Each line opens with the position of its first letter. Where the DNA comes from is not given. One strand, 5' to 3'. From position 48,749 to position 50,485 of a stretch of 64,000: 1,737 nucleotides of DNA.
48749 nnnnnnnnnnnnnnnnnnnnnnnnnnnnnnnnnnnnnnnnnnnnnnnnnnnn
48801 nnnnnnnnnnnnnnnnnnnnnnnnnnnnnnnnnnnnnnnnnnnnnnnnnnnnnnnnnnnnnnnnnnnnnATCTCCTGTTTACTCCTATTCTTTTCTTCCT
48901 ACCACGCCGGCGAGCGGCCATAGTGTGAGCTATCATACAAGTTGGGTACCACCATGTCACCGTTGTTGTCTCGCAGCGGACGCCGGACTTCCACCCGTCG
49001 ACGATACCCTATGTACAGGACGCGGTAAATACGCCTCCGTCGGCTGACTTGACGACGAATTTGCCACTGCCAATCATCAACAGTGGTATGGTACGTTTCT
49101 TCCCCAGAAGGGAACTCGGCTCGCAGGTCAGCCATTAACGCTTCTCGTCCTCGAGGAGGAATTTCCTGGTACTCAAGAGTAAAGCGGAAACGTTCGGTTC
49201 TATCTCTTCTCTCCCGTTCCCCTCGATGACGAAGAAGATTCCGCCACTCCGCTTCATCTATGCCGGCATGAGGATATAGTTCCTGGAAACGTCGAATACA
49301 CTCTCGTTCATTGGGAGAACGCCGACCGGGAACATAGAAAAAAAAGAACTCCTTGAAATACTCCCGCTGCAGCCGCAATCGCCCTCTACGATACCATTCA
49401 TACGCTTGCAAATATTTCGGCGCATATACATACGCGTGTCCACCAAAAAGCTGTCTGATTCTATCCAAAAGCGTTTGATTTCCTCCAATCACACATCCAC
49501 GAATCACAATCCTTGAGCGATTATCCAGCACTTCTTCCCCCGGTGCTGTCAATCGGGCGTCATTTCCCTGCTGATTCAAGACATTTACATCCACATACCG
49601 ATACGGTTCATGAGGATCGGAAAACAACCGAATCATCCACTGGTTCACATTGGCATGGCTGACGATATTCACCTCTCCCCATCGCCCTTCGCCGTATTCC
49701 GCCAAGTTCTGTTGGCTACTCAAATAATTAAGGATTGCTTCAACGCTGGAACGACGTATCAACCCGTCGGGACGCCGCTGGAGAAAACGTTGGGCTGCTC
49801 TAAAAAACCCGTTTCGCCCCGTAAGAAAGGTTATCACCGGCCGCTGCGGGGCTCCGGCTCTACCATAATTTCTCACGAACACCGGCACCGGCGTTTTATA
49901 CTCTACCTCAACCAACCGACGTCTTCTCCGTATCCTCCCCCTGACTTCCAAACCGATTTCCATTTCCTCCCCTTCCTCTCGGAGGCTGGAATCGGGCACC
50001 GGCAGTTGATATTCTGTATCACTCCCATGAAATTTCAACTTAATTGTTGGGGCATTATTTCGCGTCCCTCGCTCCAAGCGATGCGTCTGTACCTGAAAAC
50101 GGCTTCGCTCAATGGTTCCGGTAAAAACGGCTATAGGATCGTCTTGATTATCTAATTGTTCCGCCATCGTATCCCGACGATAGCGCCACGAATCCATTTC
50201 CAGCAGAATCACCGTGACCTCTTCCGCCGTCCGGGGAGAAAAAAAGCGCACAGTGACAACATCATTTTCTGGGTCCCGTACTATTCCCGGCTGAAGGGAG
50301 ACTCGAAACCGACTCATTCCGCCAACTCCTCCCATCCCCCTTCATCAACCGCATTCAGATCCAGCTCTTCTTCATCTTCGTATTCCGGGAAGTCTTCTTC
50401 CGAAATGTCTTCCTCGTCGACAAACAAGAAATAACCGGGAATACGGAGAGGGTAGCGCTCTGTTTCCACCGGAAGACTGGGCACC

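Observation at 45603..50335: Two Arg-rich orphan proteins with a DUF1795 chaperone and a downstream lipoprotein: likely new effector/immunity content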

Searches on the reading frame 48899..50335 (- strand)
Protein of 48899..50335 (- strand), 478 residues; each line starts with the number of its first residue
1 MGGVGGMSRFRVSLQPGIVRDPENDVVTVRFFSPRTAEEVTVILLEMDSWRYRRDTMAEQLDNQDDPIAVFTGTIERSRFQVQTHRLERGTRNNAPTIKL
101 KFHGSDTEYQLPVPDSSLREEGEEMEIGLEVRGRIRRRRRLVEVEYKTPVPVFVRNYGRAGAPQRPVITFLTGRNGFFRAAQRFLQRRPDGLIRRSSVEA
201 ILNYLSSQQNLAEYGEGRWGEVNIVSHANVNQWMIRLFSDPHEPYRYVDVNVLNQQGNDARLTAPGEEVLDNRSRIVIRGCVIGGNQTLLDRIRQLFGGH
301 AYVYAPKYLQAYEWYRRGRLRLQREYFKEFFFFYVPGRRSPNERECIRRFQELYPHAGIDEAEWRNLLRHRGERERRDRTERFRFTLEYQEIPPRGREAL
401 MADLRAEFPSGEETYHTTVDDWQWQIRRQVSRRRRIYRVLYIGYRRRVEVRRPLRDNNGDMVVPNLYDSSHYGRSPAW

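Call 3: search_protein_families(library=pfam, proteins=[window:48899-50335:-], max_evalue=0.1)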
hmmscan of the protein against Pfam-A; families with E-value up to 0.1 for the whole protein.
window:48899-50335:- (478 aa): 1 family
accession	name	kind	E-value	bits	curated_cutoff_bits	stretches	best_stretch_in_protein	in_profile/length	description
PF19371.4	DUF5946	-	0.019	15.9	28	1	338-429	52-139/141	Family of unknown function (DUF5946)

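Call 6: search_protein_families(library=ncbifam, proteins=[window:48899-50335:-], max_evalue=0.1)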
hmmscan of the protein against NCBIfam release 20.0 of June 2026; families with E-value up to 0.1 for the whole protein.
window:48899-50335:- (478 aa): 0 families

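Call 7: find_homologous_proteins(query=window:48899-50335:-)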
Query window:48899-50335:- (478 aa): 26 proteins with E <= 0.001 among 8000 candidates.
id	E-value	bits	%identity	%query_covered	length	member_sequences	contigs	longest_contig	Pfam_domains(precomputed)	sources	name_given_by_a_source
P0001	0.0e+0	1076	100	99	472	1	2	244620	-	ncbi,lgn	-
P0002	2.1e-219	747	71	99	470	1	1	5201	-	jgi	jgi:hypothetical protein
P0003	3.6e-217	740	69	99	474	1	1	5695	-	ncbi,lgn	ncbi:MAG: hypothetical protein ACE5K8_05445 [Candidatus Zixiibacteriota bacterium]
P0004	3.6e-206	704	67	99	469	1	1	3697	-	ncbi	-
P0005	8.4e-181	620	59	99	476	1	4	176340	-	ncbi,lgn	-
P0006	4.6e-179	614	57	99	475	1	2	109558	-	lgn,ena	-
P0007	3.4e-177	608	58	97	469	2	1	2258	-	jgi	jgi:hypothetical protein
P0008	1.4e-176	606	69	83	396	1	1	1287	-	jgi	jgi:hypothetical protein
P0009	1.1e-168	580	54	99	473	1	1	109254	-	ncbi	ncbi:MAG: hypothetical protein ABIE70_02350 [bacterium]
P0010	5.7e-168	578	57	99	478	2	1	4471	-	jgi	-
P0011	2.7e-140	486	47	99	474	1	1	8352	-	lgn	-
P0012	2.0e-96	342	56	59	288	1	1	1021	-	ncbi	-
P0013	5.4e-95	337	41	99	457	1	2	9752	-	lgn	-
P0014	7.9e-95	336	38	99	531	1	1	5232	-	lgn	-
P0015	1.3e-94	336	38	99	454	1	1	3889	-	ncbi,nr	ncbi:hypothetical protein GF377_02665 [candidate division GN15 bacterium]|nr:hypothetical protein [c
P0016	2.1e-93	332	40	98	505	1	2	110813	-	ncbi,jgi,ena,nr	ncbi:MAG: hypothetical protein OEZ47_03940 [Gammaproteobacteria bacterium]|nr:hypothetical protein [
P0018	3.6e-85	305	38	99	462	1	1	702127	-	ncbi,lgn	-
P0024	4.5e-43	166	33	90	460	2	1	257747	-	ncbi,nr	ncbi:MAG: hypothetical protein H3Z54_03545 [archaeon]|nr:hypothetical protein [archaeon]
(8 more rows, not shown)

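Call 9: search_solved_structures(query=window:48899-50335:-, max_evalue=10)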
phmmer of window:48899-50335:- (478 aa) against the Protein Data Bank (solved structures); distinct sequences matched with E-value up to 10: 5.
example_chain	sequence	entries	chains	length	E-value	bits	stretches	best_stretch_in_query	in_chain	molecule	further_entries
9dei_I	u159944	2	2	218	0.1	14.4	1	383-433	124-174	RNA editing complex protein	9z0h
5c5b_B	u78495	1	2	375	0.54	12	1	120-194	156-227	DCC-interacting protein 13-beta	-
4h8s_A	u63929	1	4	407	0.63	11.8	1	120-194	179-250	DCC-interacting protein 13-beta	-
36za_om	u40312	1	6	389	1.3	10.8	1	268-354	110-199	Virion structural protein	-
36za_ov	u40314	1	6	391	1.3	10.7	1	268-354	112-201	Virion structural protein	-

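Call 22: find_encoding_contigs(protein=P0018, flank=10000, max_places=1)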
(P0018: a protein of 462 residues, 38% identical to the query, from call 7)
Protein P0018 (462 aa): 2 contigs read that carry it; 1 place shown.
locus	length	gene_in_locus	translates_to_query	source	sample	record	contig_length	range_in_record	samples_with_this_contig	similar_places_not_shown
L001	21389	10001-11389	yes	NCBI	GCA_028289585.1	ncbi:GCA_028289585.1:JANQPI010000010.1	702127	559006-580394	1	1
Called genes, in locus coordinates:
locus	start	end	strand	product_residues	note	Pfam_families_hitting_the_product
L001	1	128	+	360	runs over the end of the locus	PF02353:CMAS, PF05175:MTS, PF13489:Methyltransf_23, PF02390:Methyltransf_4 (weak), PF08241:Methyltransf_11, PF08242:Methyltransf_12, PF13649:Methyltransf_25, PF13847:Methyltransf_31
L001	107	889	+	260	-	PF00487:FA_desaturase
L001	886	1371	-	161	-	-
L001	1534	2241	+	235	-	PF13505:OMP_b-brl (weak), PF13568:OMP_b-brl_2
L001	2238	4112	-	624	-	PF13174:TPR_6 (faint), PF13176:TPR_7 (faint), PF17874:TPR_MalT, PF13424:TPR_12 (weak), PF13424:TPR_12, PF13432:TPR_16, PF00512:HisKA (weak), PF02518:HATPase_c, +6 more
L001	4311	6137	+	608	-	PF13517:FG-GAP_3, PF07593:UnbV_ASPIC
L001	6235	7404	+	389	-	PF06580:His_kinase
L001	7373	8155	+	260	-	PF00072:Response_reg, PF04397:LytTR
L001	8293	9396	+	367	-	PF05488:PAAR_motif, PF02369:Big_1 (faint)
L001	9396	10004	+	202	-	-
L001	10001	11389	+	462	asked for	-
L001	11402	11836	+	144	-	-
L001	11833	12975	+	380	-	-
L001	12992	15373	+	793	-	-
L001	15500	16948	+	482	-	PF02861:Clp_N, PF05621:TniB (faint), PF13191:AAA_16 (weak), PF23569:NBD_SMAX1 (weak), PF00004:AAA, PF17871:AAA_lid_9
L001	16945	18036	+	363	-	PF13401:AAA_22 (faint), PF00158:Sigma54_activat (weak), PF07724:AAA_2, PF07728:AAA_5, PF00004:AAA, PF10431:ClpB_D2-small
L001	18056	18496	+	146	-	PF05591:T6SS_VipA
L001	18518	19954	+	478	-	PF17541:TssC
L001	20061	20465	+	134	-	PF17642:TssD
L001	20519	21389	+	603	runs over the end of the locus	PF05954:Phage_GPD, PF04717:Phage_base_V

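Call 23: find_encoding_contigs(protein=P0016, flank=10000, max_places=1)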
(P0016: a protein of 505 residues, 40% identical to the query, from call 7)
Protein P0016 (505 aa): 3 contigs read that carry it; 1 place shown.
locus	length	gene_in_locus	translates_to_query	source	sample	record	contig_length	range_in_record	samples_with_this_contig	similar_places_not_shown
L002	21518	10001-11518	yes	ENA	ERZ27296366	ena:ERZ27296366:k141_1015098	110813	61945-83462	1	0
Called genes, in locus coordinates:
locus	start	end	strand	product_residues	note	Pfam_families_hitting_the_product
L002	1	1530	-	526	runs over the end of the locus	-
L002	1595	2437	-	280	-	PF02424:ApbE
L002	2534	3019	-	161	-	PF00578:AhpC-TSA, PF08534:Redoxin, PF00255:GSHPx, PF00085:Thioredoxin, PF13098:Thioredoxin_2, PF13905:Thioredoxin_8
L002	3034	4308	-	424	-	-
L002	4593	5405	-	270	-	PF26363:Phospholipase-like (faint), PF01764:Lipase_3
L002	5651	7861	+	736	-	PF05954:Phage_GPD, PF04717:Phage_base_V, PF22178:Gp5_trimer_C (weak)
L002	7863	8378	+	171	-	PF08786:DcrB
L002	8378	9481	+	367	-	PF05488:PAAR_motif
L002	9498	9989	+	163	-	-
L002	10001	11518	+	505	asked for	-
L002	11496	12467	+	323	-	-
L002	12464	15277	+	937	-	PF00149:Metallophos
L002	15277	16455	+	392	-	PF00805:Pentapeptide (faint), PF13576:Pentapeptide_3 (faint), PF23894:LD_SV2 (faint), PF13599:Pentapeptide_4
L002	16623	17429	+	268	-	PF01569:PAP2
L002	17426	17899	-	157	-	-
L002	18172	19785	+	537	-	PF12974:Phosphonate-bd, PF00990:GGDEF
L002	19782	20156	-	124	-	PF04304:DUF454, PF04306:DUF456 (faint)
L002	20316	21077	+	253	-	PF00702:Hydrolase, PF12710:HAD (faint), PF13419:HAD_2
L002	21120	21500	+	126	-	PF00903:Glyoxalase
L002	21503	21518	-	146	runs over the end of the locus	PF14539:DUF4442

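Call 25: predict_structure(alignment_id=A1)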
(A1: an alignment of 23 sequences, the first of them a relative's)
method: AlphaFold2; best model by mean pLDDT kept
length: 472 residues; sequences in the alignment: 23
mean_pLDDT: 86.4   pTM: 0.80
mean pLDDT of the five models: 86.4, 86.4, 84.7, 84.6, 83.2
residues with pLDDT >= 90: 261; 70-90: 160; 50-70: 43; < 50: 8
segments of 3 or more residues with pLDDT < 50: 53-58
pLDDT, mean of each block of 10 residues (from residue 1): 80 81 92 92 61 50 92 93 66 91 79 64 90 87 77 65 93 91 88 95 80 91 89 81 89 91 91 93 96 96 90 82 93 94 94 91 85 93 93 95 78 93 90 96 92 85 92 89
secondary structure, 60 per line:
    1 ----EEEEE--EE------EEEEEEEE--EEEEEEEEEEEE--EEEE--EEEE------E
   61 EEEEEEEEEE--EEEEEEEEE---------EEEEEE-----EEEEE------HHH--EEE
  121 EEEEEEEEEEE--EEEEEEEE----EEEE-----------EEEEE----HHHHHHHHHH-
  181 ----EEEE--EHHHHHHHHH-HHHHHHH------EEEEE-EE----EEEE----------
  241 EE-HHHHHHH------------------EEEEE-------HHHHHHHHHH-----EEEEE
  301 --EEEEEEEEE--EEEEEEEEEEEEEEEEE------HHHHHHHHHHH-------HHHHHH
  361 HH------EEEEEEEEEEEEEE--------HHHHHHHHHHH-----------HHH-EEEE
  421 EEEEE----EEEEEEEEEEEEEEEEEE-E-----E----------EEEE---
elements in order: E5-9 E20-27 E30-41 E44-47 E50-53 E60-70 E73-81 E91-96 E102-106 E118-131 E134-141 E146-149 E161-165 H170-179 E185-188 H192-200 H202-208 E215-219 E227-230 H244-250 E269-273 H281-290 E296-300 E303-311 E314-330 H337-347 H355-362 E369-382 H391-401 E417-425 E430-447 E466-469

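Call 40: search_solved_structures(query=A1, max_evalue=10, show_alignments=2)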
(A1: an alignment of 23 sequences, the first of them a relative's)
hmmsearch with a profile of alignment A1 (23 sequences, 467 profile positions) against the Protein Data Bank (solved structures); distinct sequences matched with E-value up to 10: 0.

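Call 46: find_homologous_proteins(query=A1, max_evalue=0.01)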
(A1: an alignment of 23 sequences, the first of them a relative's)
Query A1 (23 sequences) (472 aa, profile of the alignment): 30 proteins with E <= 0.01 among 8000 candidates.
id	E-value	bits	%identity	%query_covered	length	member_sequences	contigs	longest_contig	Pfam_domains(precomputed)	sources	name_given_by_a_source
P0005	5.2e-211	720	59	100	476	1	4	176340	-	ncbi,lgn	-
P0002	1.1e-210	718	71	100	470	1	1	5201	-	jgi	jgi:hypothetical protein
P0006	2.8e-208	711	57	100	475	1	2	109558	-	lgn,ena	-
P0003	5.4e-207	706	69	100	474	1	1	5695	-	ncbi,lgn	ncbi:MAG: hypothetical protein ACE5K8_05445 [Candidatus Zixiibacteriota bacterium]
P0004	1.3e-206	705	67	100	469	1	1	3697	-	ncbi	-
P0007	1.6e-204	698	58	99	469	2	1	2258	-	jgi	jgi:hypothetical protein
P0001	4.1e-204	697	100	100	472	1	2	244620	-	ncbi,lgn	-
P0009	2.4e-203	694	54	100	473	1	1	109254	-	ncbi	ncbi:MAG: hypothetical protein ABIE70_02350 [bacterium]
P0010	1.9e-191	655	57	100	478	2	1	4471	-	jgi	-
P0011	5.0e-189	647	47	100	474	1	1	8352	-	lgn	-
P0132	5.5e-180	617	54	100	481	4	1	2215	-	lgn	-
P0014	7.5e-178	610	38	100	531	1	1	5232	-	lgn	-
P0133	1.1e-170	587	37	100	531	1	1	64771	-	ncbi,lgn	-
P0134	8.5e-169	580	42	100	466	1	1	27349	-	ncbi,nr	ncbi:MAG: hypothetical protein QME52_05040 [Bacteroidota bacterium]|nr:hypothetical protein [Bactero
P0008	4.2e-168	578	69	84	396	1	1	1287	-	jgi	jgi:hypothetical protein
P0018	3.8e-164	565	38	100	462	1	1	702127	-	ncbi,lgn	-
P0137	1.3e-135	471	43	99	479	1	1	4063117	-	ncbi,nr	ncbi:MAG: hypothetical protein JSW33_00170 [bacterium]|nr:MAG: hypothetical protein JSW33_00170 [bac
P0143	2.5e-70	256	25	100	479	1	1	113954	-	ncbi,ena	-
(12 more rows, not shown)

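Call 47: find_encoding_contigs(protein=P0001, flank=1000, max_places=2)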
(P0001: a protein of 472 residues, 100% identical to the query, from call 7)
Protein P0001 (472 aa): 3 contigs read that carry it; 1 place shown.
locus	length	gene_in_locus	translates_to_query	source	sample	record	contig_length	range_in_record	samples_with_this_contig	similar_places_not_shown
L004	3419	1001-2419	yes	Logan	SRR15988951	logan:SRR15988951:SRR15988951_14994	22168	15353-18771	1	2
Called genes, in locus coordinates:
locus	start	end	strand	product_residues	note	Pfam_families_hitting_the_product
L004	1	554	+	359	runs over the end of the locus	PF05488:PAAR_motif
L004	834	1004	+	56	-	-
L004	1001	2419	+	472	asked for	-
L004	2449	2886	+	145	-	PF08786:DcrB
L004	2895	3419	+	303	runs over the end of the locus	-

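Call 48: find_encoding_contigs(protein=P0137, flank=10000, max_places=1)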
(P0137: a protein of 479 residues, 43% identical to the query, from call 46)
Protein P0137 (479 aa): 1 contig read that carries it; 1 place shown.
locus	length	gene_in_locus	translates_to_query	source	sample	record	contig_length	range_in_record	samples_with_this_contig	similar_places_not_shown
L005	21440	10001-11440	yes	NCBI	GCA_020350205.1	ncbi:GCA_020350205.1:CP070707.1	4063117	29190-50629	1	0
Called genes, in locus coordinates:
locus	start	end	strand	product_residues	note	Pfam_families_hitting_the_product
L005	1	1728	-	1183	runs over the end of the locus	-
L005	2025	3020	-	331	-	PF01032:FecCD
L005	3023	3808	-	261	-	PF00005:ABC_tran, PF02463:SMC_N, PF13175:AAA_15 (faint), PF13304:AAA_21 (weak)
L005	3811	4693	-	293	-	PF01497:Peripla_BP_2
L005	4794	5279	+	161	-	PF12059:DUF3540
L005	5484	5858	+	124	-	PF13665:Tox-PAAR-like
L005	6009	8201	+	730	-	PF05954:Phage_GPD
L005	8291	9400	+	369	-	PF05488:PAAR_motif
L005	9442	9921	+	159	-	-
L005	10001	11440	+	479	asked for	-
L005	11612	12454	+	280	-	-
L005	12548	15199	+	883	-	-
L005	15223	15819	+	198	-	-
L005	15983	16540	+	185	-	PF08786:DcrB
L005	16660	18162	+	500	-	PF16697:Yop-YscD_cpl, PF00498:FHA, PF01464:SLT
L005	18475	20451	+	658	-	PF00481:PP2C, PF13672:PP2C_2, PF00515:TPR_1 (faint), PF07719:TPR_2 (faint), PF13181:TPR_8 (faint), PF13428:TPR_14 (faint)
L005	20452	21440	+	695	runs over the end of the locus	PF00069:Pkinase, PF07714:PK_Tyr_Ser-Thr, PF22820:TcaA_3rd_4th (faint), PF11008:DUF2846 (faint), PF08308:PEGA, PF13620:CarboxypepD_reg (faint), PF08308:PEGA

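Call 54: search_protein_families(library=pfam, proteins=[L001:12992-15373:+, L005:12548-15199:+, L002:12464-15277:+, L005:15223-15819:+], max_evalue=0.01)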
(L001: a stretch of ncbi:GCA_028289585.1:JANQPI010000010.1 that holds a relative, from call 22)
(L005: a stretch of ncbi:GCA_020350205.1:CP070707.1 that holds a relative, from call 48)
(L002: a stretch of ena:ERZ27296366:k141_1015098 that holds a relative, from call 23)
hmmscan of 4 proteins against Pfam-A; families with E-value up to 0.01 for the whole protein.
L001:12992-15373:+ (793 aa): 0 families

L005:12548-15199:+ (883 aa): 0 families

L002:12464-15277:+ (937 aa): 1 family
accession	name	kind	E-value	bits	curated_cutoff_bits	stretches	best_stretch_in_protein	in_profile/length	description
PF00149.33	Metallophos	-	4.9e-13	50.4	21.5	1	259-624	2-190/191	Calcineurin-like phosphoesterase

L005:15223-15819:+ (198 aa): 0 families

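Call 75: find_encoding_contigs(protein=P0143, flank=8000, max_places=1)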
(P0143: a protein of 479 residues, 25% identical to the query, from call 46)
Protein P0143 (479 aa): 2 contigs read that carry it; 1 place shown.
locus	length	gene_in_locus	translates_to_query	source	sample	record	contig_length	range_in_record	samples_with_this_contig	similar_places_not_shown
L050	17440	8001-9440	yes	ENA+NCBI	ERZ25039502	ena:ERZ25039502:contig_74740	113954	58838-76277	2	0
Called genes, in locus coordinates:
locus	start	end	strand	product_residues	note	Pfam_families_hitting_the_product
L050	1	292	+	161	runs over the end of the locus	PF05638:T6SS_HCP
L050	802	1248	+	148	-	PF05947:T6SS_TssF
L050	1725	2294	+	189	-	PF05947:T6SS_TssF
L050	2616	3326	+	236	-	PF06996:T6SS_TssG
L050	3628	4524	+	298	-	PF13191:AAA_16 (weak), PF23569:NBD_SMAX1 (weak)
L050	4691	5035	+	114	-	PF17871:AAA_lid_9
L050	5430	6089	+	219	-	PF07724:AAA_2, PF07728:AAA_5, PF00004:AAA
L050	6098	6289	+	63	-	PF10431:ClpB_D2-small (faint)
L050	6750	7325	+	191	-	PF13620:CarboxypepD_reg (faint)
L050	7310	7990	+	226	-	PF01471:PG_binding_1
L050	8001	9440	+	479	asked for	-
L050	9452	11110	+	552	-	PF00691:OmpA (weak), PF13620:CarboxypepD_reg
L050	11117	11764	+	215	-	PF01471:PG_binding_1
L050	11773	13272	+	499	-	-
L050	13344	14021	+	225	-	PF01471:PG_binding_1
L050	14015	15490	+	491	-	PF01471:PG_binding_1 (weak)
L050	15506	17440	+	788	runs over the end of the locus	-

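Call 76: find_encoding_contigs(protein=P0134, flank=8000, max_places=1)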
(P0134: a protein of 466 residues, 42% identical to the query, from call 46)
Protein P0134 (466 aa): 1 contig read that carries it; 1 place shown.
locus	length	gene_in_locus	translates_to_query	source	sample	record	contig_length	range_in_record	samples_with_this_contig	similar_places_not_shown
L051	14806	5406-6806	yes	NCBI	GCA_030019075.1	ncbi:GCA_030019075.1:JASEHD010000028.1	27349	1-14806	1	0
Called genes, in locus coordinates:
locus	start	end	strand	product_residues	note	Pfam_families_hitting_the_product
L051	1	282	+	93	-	?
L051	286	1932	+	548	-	-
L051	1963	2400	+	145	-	-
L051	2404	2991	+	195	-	-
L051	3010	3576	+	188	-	PF13503:DUF4123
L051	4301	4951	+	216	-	PF01471:PG_binding_1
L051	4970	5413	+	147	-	-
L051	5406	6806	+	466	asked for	-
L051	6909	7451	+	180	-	PF05036:SPOR (weak)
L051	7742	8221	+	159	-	PF13470:PIN_3 (weak)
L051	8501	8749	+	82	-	-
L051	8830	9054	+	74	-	PF01197:Ribosomal_L31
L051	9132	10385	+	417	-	PF13562:NTP_transf_4, PF00132:Hexapep (faint)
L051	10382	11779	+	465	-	PF01029:NusB, PF22458:RsmF-B_ferredox, PF01728:FtsJ (weak), PF01189:Methyltr_RsmB-F, PF13847:Methyltransf_31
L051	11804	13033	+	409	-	PF08240:ADH_N (weak), PF00107:ADH_zinc_N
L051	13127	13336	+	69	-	-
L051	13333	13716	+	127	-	PF01850:PIN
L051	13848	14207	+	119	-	PF01648:ACPS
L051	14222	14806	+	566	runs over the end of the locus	PF00501:AMP-binding, PF13193:AMP-binding_C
